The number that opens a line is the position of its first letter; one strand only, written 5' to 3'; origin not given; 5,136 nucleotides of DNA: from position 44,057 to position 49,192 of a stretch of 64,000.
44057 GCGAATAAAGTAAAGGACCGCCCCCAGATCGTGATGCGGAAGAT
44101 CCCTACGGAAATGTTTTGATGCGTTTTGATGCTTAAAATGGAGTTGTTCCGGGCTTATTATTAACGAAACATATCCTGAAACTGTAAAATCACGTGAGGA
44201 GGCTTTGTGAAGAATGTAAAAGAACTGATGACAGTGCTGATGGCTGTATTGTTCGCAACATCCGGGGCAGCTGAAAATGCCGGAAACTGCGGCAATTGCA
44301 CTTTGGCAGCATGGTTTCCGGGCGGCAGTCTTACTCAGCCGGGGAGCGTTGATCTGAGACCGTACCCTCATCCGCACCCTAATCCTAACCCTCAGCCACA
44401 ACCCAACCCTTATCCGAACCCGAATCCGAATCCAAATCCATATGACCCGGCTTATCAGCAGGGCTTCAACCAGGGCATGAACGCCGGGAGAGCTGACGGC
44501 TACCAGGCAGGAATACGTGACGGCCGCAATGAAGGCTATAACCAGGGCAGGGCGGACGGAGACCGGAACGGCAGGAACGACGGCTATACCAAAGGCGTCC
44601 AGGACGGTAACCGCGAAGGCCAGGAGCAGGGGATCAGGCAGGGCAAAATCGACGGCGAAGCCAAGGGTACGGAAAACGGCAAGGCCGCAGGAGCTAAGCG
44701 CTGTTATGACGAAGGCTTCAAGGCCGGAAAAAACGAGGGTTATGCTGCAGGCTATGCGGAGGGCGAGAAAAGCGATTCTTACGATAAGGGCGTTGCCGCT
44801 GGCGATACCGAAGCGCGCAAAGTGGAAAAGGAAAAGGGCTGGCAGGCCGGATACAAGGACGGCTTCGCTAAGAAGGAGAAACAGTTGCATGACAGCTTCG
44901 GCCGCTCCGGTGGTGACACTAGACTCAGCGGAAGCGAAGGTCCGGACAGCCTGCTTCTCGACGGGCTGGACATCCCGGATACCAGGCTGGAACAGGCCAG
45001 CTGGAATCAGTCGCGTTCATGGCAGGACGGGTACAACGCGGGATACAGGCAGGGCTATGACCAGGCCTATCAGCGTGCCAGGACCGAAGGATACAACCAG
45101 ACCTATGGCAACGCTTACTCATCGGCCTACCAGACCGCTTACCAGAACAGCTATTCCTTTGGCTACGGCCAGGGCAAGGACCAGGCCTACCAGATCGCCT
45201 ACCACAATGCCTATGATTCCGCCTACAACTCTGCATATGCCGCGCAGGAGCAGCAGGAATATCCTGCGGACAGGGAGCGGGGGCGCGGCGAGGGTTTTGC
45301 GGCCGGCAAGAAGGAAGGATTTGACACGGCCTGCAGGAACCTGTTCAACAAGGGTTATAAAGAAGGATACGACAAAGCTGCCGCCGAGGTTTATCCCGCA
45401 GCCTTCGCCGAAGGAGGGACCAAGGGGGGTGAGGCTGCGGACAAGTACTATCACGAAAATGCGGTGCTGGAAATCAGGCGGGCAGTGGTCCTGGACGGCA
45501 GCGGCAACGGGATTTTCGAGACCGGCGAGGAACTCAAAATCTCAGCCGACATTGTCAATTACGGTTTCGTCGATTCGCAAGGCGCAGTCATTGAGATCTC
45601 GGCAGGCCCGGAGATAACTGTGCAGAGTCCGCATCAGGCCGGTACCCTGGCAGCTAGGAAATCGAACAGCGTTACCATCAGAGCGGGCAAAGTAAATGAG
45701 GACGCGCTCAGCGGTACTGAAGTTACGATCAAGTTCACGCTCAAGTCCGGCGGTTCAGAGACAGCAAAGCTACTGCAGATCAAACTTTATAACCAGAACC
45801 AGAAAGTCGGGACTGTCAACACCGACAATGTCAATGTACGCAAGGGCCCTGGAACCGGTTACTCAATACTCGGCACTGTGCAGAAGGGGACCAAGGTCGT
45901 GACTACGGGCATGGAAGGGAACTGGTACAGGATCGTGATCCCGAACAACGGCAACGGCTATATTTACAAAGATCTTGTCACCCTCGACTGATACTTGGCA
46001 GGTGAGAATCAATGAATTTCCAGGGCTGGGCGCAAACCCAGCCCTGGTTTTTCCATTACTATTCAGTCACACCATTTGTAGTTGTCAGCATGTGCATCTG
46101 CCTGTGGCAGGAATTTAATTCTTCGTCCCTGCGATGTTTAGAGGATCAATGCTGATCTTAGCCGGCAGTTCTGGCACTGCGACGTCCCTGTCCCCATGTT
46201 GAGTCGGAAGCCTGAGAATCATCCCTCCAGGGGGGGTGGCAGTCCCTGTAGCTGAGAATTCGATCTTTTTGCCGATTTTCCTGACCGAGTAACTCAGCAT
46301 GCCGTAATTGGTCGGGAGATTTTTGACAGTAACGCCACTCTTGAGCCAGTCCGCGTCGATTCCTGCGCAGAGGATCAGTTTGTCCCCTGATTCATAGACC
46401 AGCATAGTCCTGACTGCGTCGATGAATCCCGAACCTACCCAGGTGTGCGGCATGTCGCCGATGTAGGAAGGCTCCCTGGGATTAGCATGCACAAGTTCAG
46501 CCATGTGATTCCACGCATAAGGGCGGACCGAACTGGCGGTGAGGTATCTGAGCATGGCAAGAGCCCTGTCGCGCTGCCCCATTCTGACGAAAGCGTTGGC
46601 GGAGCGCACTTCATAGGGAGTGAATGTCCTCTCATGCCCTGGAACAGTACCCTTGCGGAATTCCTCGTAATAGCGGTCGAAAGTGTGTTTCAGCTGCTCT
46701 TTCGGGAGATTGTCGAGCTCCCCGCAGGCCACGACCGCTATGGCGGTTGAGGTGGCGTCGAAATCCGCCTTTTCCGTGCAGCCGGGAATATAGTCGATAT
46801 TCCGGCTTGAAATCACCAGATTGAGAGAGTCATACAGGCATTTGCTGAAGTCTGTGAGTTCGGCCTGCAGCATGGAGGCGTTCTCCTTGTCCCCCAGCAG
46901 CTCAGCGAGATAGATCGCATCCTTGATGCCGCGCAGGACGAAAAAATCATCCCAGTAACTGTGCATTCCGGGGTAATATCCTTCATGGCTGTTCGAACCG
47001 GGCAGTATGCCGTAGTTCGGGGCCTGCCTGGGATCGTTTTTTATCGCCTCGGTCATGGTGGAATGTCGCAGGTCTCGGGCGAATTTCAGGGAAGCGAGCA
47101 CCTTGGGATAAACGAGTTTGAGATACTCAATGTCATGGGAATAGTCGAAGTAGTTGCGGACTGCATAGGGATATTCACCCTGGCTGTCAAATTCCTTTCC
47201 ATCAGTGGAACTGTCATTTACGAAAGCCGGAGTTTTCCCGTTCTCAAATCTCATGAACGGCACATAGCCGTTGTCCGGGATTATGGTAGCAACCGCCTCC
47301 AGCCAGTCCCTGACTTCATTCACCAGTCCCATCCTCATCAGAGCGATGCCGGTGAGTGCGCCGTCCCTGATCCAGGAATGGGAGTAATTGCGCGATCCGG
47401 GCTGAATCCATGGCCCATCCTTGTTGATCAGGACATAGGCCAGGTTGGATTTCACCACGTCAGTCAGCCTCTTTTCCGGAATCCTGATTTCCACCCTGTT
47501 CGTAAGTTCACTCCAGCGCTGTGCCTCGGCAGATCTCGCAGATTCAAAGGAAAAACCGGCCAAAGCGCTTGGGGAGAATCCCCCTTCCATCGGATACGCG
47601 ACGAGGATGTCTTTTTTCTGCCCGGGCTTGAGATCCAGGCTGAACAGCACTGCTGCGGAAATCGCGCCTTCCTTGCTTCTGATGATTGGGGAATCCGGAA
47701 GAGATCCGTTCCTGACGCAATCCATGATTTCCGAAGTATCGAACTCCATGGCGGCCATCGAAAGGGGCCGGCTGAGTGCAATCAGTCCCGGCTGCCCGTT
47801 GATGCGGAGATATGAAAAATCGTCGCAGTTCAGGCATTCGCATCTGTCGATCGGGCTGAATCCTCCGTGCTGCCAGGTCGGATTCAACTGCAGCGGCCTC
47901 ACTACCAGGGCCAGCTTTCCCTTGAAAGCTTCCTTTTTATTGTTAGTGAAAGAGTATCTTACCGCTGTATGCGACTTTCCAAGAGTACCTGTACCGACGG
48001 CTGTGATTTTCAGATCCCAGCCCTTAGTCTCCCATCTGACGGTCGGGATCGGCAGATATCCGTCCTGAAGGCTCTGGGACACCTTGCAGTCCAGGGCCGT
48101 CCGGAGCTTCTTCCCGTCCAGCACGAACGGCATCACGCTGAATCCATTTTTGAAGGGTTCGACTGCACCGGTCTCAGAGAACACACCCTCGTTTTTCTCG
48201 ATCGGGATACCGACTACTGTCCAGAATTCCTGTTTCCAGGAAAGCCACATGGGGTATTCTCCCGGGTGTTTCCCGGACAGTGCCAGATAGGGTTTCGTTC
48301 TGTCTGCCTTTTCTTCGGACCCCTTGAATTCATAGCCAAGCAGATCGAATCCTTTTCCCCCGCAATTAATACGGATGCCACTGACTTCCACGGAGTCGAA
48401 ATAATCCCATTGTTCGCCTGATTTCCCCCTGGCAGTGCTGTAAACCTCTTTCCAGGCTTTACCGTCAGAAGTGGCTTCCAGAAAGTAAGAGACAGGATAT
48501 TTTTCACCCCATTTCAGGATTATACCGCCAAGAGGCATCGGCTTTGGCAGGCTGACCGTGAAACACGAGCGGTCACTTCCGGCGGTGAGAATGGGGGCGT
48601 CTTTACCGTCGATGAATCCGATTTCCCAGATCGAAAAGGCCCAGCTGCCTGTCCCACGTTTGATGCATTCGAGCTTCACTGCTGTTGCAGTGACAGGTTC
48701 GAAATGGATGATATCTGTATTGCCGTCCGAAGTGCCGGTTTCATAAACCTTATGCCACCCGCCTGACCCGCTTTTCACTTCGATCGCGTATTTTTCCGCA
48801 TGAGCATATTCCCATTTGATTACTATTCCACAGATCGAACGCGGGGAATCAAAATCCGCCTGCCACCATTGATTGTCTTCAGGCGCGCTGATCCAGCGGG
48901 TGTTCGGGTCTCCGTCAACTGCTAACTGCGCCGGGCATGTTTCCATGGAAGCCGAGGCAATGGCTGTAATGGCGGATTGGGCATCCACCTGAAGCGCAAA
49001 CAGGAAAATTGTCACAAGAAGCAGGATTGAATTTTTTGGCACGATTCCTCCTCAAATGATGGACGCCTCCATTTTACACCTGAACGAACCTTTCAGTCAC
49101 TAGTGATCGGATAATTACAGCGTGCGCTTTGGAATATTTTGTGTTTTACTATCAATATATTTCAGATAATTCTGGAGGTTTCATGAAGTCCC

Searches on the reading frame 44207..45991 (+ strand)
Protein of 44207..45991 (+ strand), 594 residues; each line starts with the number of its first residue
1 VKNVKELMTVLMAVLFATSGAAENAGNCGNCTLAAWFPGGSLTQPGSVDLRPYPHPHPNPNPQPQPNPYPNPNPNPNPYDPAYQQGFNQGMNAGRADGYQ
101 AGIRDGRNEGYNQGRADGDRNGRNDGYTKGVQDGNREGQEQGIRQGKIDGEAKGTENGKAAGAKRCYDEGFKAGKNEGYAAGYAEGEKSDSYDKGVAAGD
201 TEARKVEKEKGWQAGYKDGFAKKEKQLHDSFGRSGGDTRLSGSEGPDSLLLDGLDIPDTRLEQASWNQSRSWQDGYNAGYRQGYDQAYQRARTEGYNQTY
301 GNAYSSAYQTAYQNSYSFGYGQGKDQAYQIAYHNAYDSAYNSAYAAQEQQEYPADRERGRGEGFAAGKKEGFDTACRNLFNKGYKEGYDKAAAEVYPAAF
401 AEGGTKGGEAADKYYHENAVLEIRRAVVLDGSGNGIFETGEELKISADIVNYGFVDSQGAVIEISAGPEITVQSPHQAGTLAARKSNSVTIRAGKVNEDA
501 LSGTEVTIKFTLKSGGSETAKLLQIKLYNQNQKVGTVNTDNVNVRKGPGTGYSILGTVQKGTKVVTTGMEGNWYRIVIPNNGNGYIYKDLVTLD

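Call 18: search_protein_families(library=pfam, proteins=[window:44207-45991:+], max_evalue=0.01)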
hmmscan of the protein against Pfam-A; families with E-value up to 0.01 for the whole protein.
window:44207-45991:+ (594 aa): 5 families
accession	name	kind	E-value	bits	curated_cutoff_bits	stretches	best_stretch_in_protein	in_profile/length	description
PF08239.17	SH3_3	-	3.5e-13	50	27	1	540-591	1-53/54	Bacterial SH3 domain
PF06347.19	SH3_4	-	2e-06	27.9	24.1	1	540-591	3-54/56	Bacterial SH3 domain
PF09811.14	Yae1_N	-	6.4e-06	26.2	27.5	0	154-186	5-37/39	Essential protein Yae1, N terminal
PF12316.13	Dsh_C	-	0.00046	21.1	22.3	1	50-161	22-130/199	Segment polarity protein dishevelled (Dsh) C terminal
PF05887.16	Trypan_PARP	-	0.0052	17.2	100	1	52-78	83-111/134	Procyclic acidic repetitive protein (PARP)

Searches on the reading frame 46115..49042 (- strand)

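Call 18: search_protein_families(library=pfam, proteins=[window:46115-49042:-], max_evalue=0.01)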
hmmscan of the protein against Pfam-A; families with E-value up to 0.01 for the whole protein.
window:46115-49042:- (975 aa): 2 families
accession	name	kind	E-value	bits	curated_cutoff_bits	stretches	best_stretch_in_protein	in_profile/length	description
PF00754.31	F5_F8_type_C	-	2.1e-28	99.5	28.2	2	25-141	2-127/127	F5/8 type C domain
PF22633.2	F5_F8_type_C_2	-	1e-23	84.2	27.8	1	41-124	2-91/91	NedA-like, galactose-binding domain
